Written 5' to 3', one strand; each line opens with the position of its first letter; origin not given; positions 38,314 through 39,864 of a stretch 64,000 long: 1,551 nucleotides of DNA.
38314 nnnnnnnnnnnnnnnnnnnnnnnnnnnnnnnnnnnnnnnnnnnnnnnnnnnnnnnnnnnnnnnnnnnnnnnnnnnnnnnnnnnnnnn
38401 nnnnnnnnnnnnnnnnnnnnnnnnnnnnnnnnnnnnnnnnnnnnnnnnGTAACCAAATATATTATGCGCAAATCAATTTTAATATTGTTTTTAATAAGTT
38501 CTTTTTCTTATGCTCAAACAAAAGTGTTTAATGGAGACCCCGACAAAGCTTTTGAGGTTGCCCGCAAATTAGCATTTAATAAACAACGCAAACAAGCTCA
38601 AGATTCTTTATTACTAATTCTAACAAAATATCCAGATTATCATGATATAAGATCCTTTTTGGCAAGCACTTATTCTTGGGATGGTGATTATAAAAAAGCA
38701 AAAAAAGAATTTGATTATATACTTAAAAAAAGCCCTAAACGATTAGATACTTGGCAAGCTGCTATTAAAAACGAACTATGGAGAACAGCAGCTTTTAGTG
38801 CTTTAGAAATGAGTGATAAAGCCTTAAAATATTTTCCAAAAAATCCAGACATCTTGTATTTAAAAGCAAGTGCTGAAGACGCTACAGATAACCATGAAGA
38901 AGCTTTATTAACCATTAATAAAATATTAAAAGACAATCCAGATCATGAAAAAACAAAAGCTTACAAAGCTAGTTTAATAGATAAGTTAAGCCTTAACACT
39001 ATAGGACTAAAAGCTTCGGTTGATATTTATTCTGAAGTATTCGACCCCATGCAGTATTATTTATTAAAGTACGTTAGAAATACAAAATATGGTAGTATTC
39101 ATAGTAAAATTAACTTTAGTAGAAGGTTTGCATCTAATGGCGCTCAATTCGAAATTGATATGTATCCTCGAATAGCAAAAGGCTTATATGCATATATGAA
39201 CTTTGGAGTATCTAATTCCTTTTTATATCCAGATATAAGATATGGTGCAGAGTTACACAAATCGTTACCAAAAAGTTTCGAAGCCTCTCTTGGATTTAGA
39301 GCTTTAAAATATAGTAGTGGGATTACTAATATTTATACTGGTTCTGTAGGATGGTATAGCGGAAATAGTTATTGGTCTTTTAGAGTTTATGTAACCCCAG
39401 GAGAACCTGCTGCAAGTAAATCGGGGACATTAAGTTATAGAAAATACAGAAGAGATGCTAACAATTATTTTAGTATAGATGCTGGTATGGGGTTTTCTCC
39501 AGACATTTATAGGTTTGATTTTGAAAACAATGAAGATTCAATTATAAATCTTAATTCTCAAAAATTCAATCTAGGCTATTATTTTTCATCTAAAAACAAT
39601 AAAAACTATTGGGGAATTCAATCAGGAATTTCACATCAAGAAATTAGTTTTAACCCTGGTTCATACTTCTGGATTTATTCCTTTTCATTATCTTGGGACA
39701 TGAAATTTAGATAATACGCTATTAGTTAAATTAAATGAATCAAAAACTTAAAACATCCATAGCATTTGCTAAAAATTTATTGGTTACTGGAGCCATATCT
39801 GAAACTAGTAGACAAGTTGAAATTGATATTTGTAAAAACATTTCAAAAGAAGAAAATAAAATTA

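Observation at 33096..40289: Six-gene operon encoding a candidate synthase-dependent exopolysaccharide secretion and modification system of unrecognised architecture.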

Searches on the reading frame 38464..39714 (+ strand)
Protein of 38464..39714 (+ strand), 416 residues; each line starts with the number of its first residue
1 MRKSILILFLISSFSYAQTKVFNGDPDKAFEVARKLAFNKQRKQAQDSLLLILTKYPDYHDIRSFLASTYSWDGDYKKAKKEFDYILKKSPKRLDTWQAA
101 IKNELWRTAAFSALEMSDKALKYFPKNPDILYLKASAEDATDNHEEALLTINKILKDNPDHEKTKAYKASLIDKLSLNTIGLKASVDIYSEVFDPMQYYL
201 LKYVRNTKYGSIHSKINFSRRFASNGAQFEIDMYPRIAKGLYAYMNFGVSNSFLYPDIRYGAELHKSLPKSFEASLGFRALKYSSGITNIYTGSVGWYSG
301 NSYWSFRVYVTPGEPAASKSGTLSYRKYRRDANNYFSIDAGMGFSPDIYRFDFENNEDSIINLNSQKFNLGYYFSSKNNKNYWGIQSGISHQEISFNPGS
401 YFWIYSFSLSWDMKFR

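Call 3: search_protein_families(library=pfam, proteins=[window:38464-39714:+], max_evalue=0.01)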
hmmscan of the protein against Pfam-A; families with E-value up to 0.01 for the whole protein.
window:38464-39714:+ (416 aa): 11 families
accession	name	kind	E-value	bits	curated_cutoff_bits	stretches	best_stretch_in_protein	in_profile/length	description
PF19413.5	YaiO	-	1.6e-62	211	23.9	1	178-347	2-172/173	YaiO membrane beta barrel domain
PF14559.12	TPR_19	-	2.2e-12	47.5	25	2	113-166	10-63/68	Tetratricopeptide repeat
PF13428.12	TPR_14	-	1.4e-08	35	23.5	0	128-167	1-40/44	Tetratricopeptide repeat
PF13174.12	TPR_6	-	4.7e-05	24.2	26.3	0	130-161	2-33/33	Tetratricopeptide repeat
PF07719.23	TPR_2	-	8.3e-05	22.9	27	0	66-92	7-33/34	Tetratricopeptide repeat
PF14561.12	TPR_20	-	0.00014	22.6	25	0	24-59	20-55/90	Tetratricopeptide repeat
PF13432.12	TPR_16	-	0.00051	20.9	32.7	1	114-160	17-63/65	Tetratricopeptide repeat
PF12895.13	ANAPC3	-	0.0012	19.5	27.2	0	112-164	7-58/82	Anaphase-promoting complex, cyclosome, subunit 3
PF25064.1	ARM_TT21_5th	-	0.003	18.3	27.8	1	74-158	15-102/117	TT21 fifth ARM repeats domain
PF13431.12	TPR_17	-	0.0052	17.4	24.4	0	118-148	3-33/34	Tetratricopeptide repeat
PF14863.12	Alkyl_sulf_dimr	-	0.0072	17.2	26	0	283-302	28-47/139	Alkyl sulfatase dimerisation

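Call 4: search_protein_families(library=ncbifam, proteins=[window:38464-39714:+], max_evalue=0.01)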
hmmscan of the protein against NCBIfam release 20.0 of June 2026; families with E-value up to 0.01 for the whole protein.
window:38464-39714:+ (416 aa): 7 families
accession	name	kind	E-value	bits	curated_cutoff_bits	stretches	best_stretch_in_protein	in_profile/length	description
TIGR04390.1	OMP_YaiO_dom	domain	2.4e-56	191.3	32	1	178-415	1-230/230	YaiO family outer membrane beta-barrel protein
TIGR02917.1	PEP_TPR_lipo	equivalog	1.5e-11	43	312.2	2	29-131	739-840/899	XrtA/PEP-CTERM system TPR-repeat protein PrsT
TIGR03939.1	PGA_TPR_OMP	equivalog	1.6e-05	23.4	366.65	2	67-205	93-230/800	poly-beta-1,6 N-acetyl-D-glucosamine export porin PgaA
NF040959.1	MamA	equivalog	2.7e-05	23.7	200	1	41-163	52-174/204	magnetosome protein MamA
TIGR02795.1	tol_pal_ybgF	equivalog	0.00032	21.3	90.1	0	73-169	15-117/119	tol-pal system protein YbgF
NF041522.1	TPR_sll0314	equivalog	0.00046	19.5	225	1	112-149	198-235/275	Sll0314/Alr1548 family TPR repeat-containing protein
NF033920.0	C39_PA2778_fam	equivalog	0.0018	17.7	150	1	25-123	155-253/255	PA2778 family cysteine peptidase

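Call 39: find_homologous_proteins(query=window:38464-39714:+, max_evalue=0.00001)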
Query window:38464-39714:+ (416 aa): 712 proteins with E <= 0.00001 among 4893 candidates; the best 120 are listed.
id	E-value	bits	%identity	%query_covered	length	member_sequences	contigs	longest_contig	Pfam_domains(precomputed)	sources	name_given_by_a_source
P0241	4.8e-277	937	100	100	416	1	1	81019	PF14559.13,PF13428.13,PF19413.6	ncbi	-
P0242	1.8e-242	823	87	100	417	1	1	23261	PF14559.13,PF13428.13,PF19413.6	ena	-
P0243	1.7e-233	793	84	100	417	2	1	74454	PF14559.13,PF13428.13,PF19413.6,PF07719.24,PF13174.13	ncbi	-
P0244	5.8e-227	772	83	100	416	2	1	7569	PF14559.13,PF13428.13,PF19413.6,PF07719.24,PF13174.13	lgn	-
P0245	3.3e-225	766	81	100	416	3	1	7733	PF14559.13,PF13428.13,PF19413.6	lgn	-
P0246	2.0e-222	757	80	100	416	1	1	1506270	PF14559.13,PF13428.13,PF19413.6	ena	-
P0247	6.5e-221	752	80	99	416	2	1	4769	PF14559.13,PF19413.6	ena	-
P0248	3.3e-219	746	78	100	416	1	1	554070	PF14559.13,PF13428.13,PF19413.6,PF07719.24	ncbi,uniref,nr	ncbi:YaiO family outer membrane beta-barrel protein [Flavivirga aquimarina]|uniref:YaiO family outer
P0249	5.4e-219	745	80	99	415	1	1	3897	PF14559.13,PF13428.13,PF19413.6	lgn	-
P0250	9.5e-219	745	77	100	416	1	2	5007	PF14559.13,PF13428.13,PF19413.6,PF14561.13,PF13174.13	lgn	-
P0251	5.3e-218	742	78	99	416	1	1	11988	PF14559.13,PF13428.13,PF19413.6,PF13174.13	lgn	-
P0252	8.9e-218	741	80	97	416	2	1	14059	PF14559.13,PF13428.13,PF19413.6,PF07719.24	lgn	-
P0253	1.8e-217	740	80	96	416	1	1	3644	PF14559.13,PF13428.13,PF19413.6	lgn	-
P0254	2.0e-217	740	79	100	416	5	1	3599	PF14559.13,PF19413.6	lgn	-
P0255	6.1e-217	739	79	99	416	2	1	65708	PF14559.13,PF13428.13,PF19413.6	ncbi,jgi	-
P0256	9.0e-217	738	78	99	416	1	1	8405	PF14559.13,PF13428.13,PF19413.6,PF13181.13,PF07719.24,PF13174.13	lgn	-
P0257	3.8e-216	736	78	99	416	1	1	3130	PF14559.13,PF13432.13,PF13428.13,PF19413.6,PF13174.13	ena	-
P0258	4.0e-216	736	78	100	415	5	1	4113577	PF14559.13,PF13428.13,PF19413.6,PF13174.13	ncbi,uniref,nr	ncbi:YaiO family outer membrane beta-barrel protein [Thalassobellus suaedae]|uniref:YaiO family oute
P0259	1.6e-215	734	77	100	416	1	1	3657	PF14559.13,PF13428.13,PF19413.6,PF14561.13,PF13174.13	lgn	-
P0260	2.8e-215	733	76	100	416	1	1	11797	PF14559.13,PF13428.13,PF19413.6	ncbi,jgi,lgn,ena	-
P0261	3.6e-215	733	77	100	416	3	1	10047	PF14559.13,PF19413.6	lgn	-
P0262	9.2e-215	731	77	99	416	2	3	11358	PF14559.13,PF13428.13,PF19413.6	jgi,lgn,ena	-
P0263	3.3e-214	730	77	100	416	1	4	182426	PF14559.13,PF13428.13,PF19413.6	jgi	jgi:YaiO family outer membrane protein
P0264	3.8e-214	729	77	97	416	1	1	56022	PF14559.13,PF13432.13,PF13428.13,PF19413.6,PF14561.13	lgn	-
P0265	1.0e-213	728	77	99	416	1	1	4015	PF14559.13,PF13428.13,PF19413.6,PF07719.24,PF13174.13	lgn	-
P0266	1.1e-213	728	77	99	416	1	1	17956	PF14559.13,PF19413.6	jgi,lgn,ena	-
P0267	3.9e-213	726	77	100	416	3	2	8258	PF14559.13,PF13428.13,PF19413.6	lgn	-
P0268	8.6e-213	725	77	100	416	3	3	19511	PF14559.13,PF19413.6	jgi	-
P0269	9.9e-213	725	78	98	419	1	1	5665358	PF14559.13,PF13428.13,PF19413.6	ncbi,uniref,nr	ncbi:YaiO family outer membrane beta-barrel protein [Flavivirga eckloniae]|uniref:YaiO beta-barrel d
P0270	1.1e-212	725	76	100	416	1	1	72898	PF14559.13,PF19413.6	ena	-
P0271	1.3e-212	724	76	100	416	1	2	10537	PF14559.13,PF13428.13,PF19413.6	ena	-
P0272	1.6e-212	724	76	100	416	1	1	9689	PF14559.13,PF19413.6,PF07719.24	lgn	-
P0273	3.5e-212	723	76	99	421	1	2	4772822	PF14559.13,PF13428.13,PF19413.6,PF14561.13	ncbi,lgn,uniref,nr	ncbi:YaiO family outer membrane beta-barrel protein [Mariniflexile sp. AS56]|uniref:YaiO family oute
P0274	4.8e-212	722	77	99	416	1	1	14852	PF14559.13,PF13428.13,PF19413.6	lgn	-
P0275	1.4e-211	721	78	97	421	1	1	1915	PF14559.13,PF13428.13,PF19413.6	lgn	-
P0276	2.3e-211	720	77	100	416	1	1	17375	PF14559.13,PF13428.13,PF19413.6,PF13174.13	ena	-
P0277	6.3e-211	719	76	100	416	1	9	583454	PF14559.13,PF00515.35,PF13428.13,PF19413.6,PF07719.24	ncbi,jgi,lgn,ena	jgi:YaiO family outer membrane protein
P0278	1.1e-210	718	77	98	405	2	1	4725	PF14559.13,PF13428.13,PF19413.6,PF13174.13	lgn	-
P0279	3.0e-210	717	76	100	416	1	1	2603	PF14559.13,PF13428.13,PF19413.6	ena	-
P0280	7.1e-210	715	77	99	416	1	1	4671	PF14559.13,PF19413.6,PF14561.13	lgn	-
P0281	1.8e-209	714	76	100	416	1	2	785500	PF14559.13,PF13428.13,PF19413.6,PF14561.13,PF07719.24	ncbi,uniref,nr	ncbi:YaiO family outer membrane beta-barrel protein [Flavivirga amylovorans]|uniref:YaiO family oute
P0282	1.9e-209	714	76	100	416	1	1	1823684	PF14559.13,PF00515.35,PF13428.13,PF19413.6,PF07719.24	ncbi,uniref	ncbi:hypothetical protein GCM10023311_12380 [Flaviramulus aquimarinus]|uniref:YaiO beta-barrel domai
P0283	2.4e-209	714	76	99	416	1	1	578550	PF14559.13,PF19413.6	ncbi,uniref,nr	ncbi:YaiO family outer membrane beta-barrel protein [Flavivirga sp. 57AJ16]|uniref:YaiO family outer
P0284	2.9e-209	713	76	100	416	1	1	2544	PF14559.13,PF13428.13,PF19413.6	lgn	-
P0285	4.2e-209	713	75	100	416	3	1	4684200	PF14559.13,PF13428.13,PF19413.6,PF14561.13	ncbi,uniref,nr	ncbi:YaiO family outer membrane beta-barrel protein [Flavivirga abyssicola]|uniref:YaiO family outer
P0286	4.3e-209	713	75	100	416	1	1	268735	PF14559.13,PF13428.13,PF19413.6,PF07719.24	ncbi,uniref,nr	ncbi:YaiO family outer membrane beta-barrel protein [Confluentibacter sediminis]|uniref:YaiO family 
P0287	5.1e-209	712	76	100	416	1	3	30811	PF14559.13,PF19413.6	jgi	jgi:YaiO family outer membrane protein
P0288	5.7e-209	712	74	100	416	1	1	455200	PF14559.13,PF13428.13,PF19413.6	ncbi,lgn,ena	-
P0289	1.0e-208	711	76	99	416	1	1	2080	PF14559.13,PF13428.13,PF19413.6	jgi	jgi:YaiO family outer membrane protein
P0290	4.0e-208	710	76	96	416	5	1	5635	PF14559.13,PF13371.13,PF13428.13,PF19413.6,PF07719.24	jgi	jgi:YaiO family outer membrane protein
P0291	1.4e-207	708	76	99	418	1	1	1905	PF14559.13,PF13428.13,PF19413.6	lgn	-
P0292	2.2e-207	707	75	100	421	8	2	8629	PF14559.13,PF13428.13,PF19413.6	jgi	jgi:YaiO family outer membrane protein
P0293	2.7e-207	707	75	99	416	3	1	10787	PF14559.13,PF13428.13,PF19413.6,PF07719.24,PF13174.13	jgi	-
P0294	7.6e-207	705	74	98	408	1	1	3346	PF14559.13,PF13432.13,PF13428.13,PF19413.6,PF14561.13,PF07719.24,PF13174.13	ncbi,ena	-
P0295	1.1e-206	705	75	100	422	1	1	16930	PF14559.13,PF00515.35,PF13428.13,PF19413.6,PF07719.24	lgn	-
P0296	1.6e-206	704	75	100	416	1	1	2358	PF14559.13,PF13428.13,PF19413.6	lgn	-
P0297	3.9e-206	703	74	99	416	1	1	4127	PF14559.13,PF13428.13,PF19413.6,PF07719.24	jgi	-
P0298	5.5e-205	699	73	99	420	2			PF14559.13,PF19413.6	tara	tara:strand:- start:5642 stop:6904 length:1263 start_codon:yes stop_codon:yes gene_type:complete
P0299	9.0e-205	698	74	100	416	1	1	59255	PF14559.13,PF13432.13,PF13428.13,PF19413.6,PF07719.24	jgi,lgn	jgi:YaiO family outer membrane protein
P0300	2.9e-204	697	74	99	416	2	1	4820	PF14559.13,PF13428.13,PF19413.6,PF13174.13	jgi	-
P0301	3.6e-204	697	73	100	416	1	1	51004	PF14559.13,PF13428.13,PF19413.6,PF13174.13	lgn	-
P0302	4.7e-204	696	75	99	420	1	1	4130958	PF14559.13,PF13428.13,PF19413.6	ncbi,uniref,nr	ncbi:YaiO family outer membrane beta-barrel protein [Changchengzhania lutea]|uniref:YaiO family oute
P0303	1.4e-202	691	73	99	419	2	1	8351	PF14559.13,PF19413.6,PF13174.13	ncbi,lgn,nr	ncbi:MAG: YaiO family outer membrane beta-barrel protein [Bizionia sp.]|nr:YaiO family outer membran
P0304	1.6e-202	691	72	99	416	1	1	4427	PF14559.13,PF13428.13,PF19413.6,PF13174.13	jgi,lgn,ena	-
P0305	6.8e-202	689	72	100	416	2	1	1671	PF14559.13,PF00515.35,PF13432.13,PF13428.13,PF19413.6,PF07719.24,PF13174.13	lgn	-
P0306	8.0e-202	689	74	99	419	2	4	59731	PF14559.13,PF19413.6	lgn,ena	-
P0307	3.5e-201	687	73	99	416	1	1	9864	PF19413.6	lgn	-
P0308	4.0e-201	686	71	99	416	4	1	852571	PF14559.13,PF19413.6,PF07719.24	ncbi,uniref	ncbi:YaiO family outer membrane beta-barrel protein [Hwangdonia sp.]|uniref:YaiO family outer membra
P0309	4.5e-201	686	72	99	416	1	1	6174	PF14559.13,PF13428.13,PF19413.6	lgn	-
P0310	8.8e-201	685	73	100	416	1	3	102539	PF14559.13,PF13428.13,PF19413.6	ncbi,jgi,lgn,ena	-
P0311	4.6e-199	680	71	100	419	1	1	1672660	PF14559.13,PF13432.13,PF13428.13,PF19413.6,PF07719.24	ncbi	ncbi:YaiO family outer membrane beta-barrel protein [Flavobacteriaceae bacterium LMO-SS05]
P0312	9.2e-199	679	72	99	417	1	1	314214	PF14559.13,PF13428.13,PF19413.6,PF13174.13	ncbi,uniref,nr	ncbi:YaiO family outer membrane beta-barrel protein [Sabulilitoribacter arenilitoris]|uniref:YaiO fa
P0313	5.9e-198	676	71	100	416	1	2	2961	PF14559.13,PF13432.13,PF13428.13,PF19413.6,PF13181.13,PF14561.13,PF07719.24,PF13174.13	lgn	-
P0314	2.3e-197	674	72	99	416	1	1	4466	PF14559.13,PF19413.6,PF07719.24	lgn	-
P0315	7.0e-197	673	69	100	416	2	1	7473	PF14559.13,PF13428.13,PF19413.6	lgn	-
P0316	1.2e-196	672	70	100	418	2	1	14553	PF14559.13,PF13428.13,PF19413.6,PF14561.13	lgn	-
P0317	2.9e-196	670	71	100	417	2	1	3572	PF14559.13,PF13428.13,PF19413.6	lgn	-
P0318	3.4e-196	670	71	99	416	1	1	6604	PF14559.13,PF13432.13,PF13428.13,PF19413.6,PF14561.13,PF13174.13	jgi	-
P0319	6.6e-196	669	70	100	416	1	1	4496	PF14559.13,PF13428.13,PF19413.6,PF13174.13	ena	-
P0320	7.4e-196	669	71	100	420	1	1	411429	PF14559.13,PF19413.6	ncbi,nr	ncbi:YaiO family outer membrane beta-barrel protein [Flavobacteriaceae bacterium F08102]|nr:YaiO fam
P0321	1.7e-194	665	70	100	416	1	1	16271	PF14559.13,PF13431.13,PF00515.35,PF12895.14,PF13428.13,PF19413.6,PF13181.13,PF07719.24,PF13174.13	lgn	-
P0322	1.7e-194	665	70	100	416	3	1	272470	PF14559.13,PF13371.13,PF00515.35,PF13432.13,PF13428.13,PF19413.6,PF07719.24,PF13174.13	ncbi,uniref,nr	ncbi:YaiO family outer membrane beta-barrel protein [Aestuariivivens insulae]|uniref:YaiO family out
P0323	1.9e-194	664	70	100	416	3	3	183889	PF14559.13,PF12895.14,PF13428.13,PF19413.6,PF13181.13,PF07719.24,PF13174.13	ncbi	ncbi:MAG: YaiO family outer membrane beta-barrel protein [Algibacter sp.]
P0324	3.1e-194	664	71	99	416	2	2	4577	PF14559.13,PF13428.13,PF19413.6,PF07719.24,PF13174.13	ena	-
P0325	5.8e-194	663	68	100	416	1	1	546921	PF14559.13,PF00515.35,PF13432.13,PF13428.13,PF19413.6,PF13181.13,PF07719.24,PF13174.13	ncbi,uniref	ncbi:YaiO family outer membrane beta-barrel protein [Thalassobellus citreus]|uniref:YaiO family oute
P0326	8.7e-194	662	72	96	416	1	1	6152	PF14559.13,PF13432.13,PF13428.13,PF19413.6,PF07719.24,PF13174.13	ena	-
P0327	1.0e-193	662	70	99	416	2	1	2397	PF14559.13,PF00515.35,PF13432.13,PF13428.13,PF19413.6,PF07719.24,PF13174.13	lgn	-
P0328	3.8e-193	660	69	99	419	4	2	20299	PF14559.13,PF13428.13,PF19413.6,PF07719.24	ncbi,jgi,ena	ncbi:MAG TPA: YaiO family outer membrane beta-barrel protein [Flavobacteriaceae bacterium]|jgi:YaiO 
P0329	4.1e-193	660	70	99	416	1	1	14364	PF14559.13,PF13428.13,PF19413.6,PF13181.13,PF07719.24,PF13174.13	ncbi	-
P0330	4.3e-193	660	69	99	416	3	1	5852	PF14559.13,PF13428.13,PF19413.6,PF07719.24,PF13174.13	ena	-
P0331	7.9e-193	659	71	99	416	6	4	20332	PF14559.13,PF13428.13,PF19413.6,PF07719.24,PF13174.13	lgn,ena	-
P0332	1.3e-192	658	70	99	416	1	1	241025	PF14559.13,PF13428.13,PF19413.6,PF13181.13,PF07719.24,PF13174.13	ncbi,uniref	ncbi:hypothetical protein GCM10023314_12920 [Algibacter agarivorans]|uniref:YaiO beta-barrel domain-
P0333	5.1e-192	657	67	100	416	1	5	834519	PF14559.13,PF00515.35,PF13432.13,PF13428.13,PF19413.6,PF13181.13,PF07719.24,PF13174.13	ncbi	-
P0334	7.1e-192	656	71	99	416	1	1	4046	PF14559.13,PF13428.13,PF19413.6,PF07719.24,PF13174.13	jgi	-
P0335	8.7e-192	656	69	100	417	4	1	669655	PF14559.13,PF19413.6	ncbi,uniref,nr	ncbi:YaiO family outer membrane beta-barrel protein [Confluentibacter lentus]|uniref:YaiO family out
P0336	1.1e-191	655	69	100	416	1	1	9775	PF14559.13,PF13428.13,PF19413.6,PF07719.24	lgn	-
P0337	1.2e-191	655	69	99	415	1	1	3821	PF14559.13,PF13428.13,PF19413.6,PF13174.13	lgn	-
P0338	4.7e-191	653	70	100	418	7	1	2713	PF14559.13,PF13428.13,PF19413.6,PF13174.13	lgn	-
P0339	7.2e-191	653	68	100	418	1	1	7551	PF14559.13,PF13431.13,PF13432.13,PF13428.13,PF19413.6,PF13174.13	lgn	-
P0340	8.9e-191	652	70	100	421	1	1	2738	PF14559.13,PF13371.13,PF13432.13,PF13428.13,PF19413.6,PF13174.13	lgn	-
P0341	1.6e-190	652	68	100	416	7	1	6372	PF14559.13,PF13428.13,PF19413.6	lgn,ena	-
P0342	1.7e-190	652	70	100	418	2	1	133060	PF14559.13,PF13428.13,PF19413.6,PF13174.13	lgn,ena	-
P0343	3.0e-190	651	66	100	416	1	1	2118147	PF14559.13,PF00515.35,PF13432.13,PF13428.13,PF19413.6,PF13181.13,PF07719.24,PF13174.13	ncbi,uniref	ncbi:YaiO family outer membrane beta-barrel protein [Thalassobellus sediminis]|uniref:YaiO family ou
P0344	3.8e-190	650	67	100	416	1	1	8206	PF14559.13,PF13428.13,PF19413.6,PF13174.13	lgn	-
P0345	4.7e-190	650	66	100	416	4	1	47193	PF14559.13,PF13428.13,PF19413.6,PF07719.24,PF13174.13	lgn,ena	-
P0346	6.5e-190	650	68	100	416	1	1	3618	PF14559.13,PF13432.13,PF13428.13,PF19413.6,PF07719.24,PF13174.13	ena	-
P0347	5.1e-189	647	70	99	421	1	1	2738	PF14559.13,PF13371.13,PF13428.13,PF19413.6,PF13174.13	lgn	-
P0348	6.6e-189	646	66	99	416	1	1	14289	PF14559.13,PF00515.35,PF13428.13,PF19413.6,PF07719.24,PF13174.13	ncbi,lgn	-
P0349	1.5e-188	645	67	100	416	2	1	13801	PF14559.13,PF13371.13,PF00515.35,PF13432.13,PF13428.13,PF19413.6,PF13181.13,PF14561.13,PF07719.24,PF13174.13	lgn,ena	-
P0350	1.7e-188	645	66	100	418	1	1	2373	PF14559.13,PF13428.13,PF19413.6,PF13174.13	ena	-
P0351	3.1e-188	644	68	100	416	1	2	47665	PF14559.13,PF13428.13,PF19413.6,PF07719.24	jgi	jgi:YaiO family outer membrane protein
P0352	3.4e-188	644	67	100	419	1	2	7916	PF14559.13,PF13428.13,PF19413.6,PF13174.13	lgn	-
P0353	4.7e-188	643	68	100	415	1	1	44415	PF14559.13,PF13432.13,PF13428.13,PF19413.6,PF07719.24,PF13174.13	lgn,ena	-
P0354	6.7e-188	643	67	100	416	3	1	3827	PF14559.13,PF13432.13,PF19413.6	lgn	-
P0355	1.8e-187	642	67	97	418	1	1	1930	PF14559.13,PF13428.13,PF19413.6,PF13174.13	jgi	-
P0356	3.5e-187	641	69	100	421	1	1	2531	PF14559.13,PF13432.13,PF13428.13,PF19413.6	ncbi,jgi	-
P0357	4.3e-187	640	69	100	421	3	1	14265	PF14559.13,PF13371.13,PF13428.13,PF19413.6,PF13174.13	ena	-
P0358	5.3e-187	640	68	100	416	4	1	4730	PF14559.13,PF13371.13,PF13432.13,PF13428.13,PF19413.6,PF07719.24,PF13174.13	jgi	-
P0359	7.5e-187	639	69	100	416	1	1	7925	PF14559.13,PF00515.35,PF13428.13,PF19413.6,PF07719.24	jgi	jgi:YaiO family outer membrane protein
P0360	1.1e-186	639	67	100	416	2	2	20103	PF14559.13,PF13428.13,PF19413.6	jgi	jgi:YaiO family outer membrane protein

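Call 45: predict_structure(alignment_id=A3)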
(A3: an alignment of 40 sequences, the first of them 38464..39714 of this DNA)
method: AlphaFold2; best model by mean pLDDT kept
length: 416 residues; sequences in the alignment: 40
mean_pLDDT: 82.4   pTM: 0.65
mean pLDDT of the five models: 82.4, 70.8, 70.6, 60.9, 57.4
residues with pLDDT >= 90: 178; 70-90: 158; 50-70: 49; < 50: 31
segments of 3 or more residues with pLDDT < 50: 14-18, 347-363, 394-399
pLDDT, mean of each block of 10 residues (from residue 1): 60 51 84 90 93 92 96 96 97 97 95 97 97 97 92 96 90 84 82 75 85 88 81 88 92 81 91 91 79 88 88 64 78 74 56 35 67 76 82 49 79 84
secondary structure, 60 per line:
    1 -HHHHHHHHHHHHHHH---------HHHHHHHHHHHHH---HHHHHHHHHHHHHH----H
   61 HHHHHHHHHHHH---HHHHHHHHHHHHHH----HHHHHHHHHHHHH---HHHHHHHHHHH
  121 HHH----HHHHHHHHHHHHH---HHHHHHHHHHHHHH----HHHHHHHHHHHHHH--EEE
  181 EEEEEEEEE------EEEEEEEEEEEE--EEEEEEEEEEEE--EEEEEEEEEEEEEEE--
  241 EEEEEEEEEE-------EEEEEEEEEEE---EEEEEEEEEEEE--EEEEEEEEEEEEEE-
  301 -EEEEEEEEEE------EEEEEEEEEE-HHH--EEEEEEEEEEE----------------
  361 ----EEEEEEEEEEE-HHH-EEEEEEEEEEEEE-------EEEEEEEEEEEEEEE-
elements in order: H2-16 H26-38 H42-55 H60-72 H76-89 H94-106 H110-123 H128-140 H144-157 H162-175 E178-189 E196-207 E210-221 E224-238 E241-250 E258-268 E272-283 E286-299 E302-311 E318-327 E334-344 E365-375 E381-393 E401-415
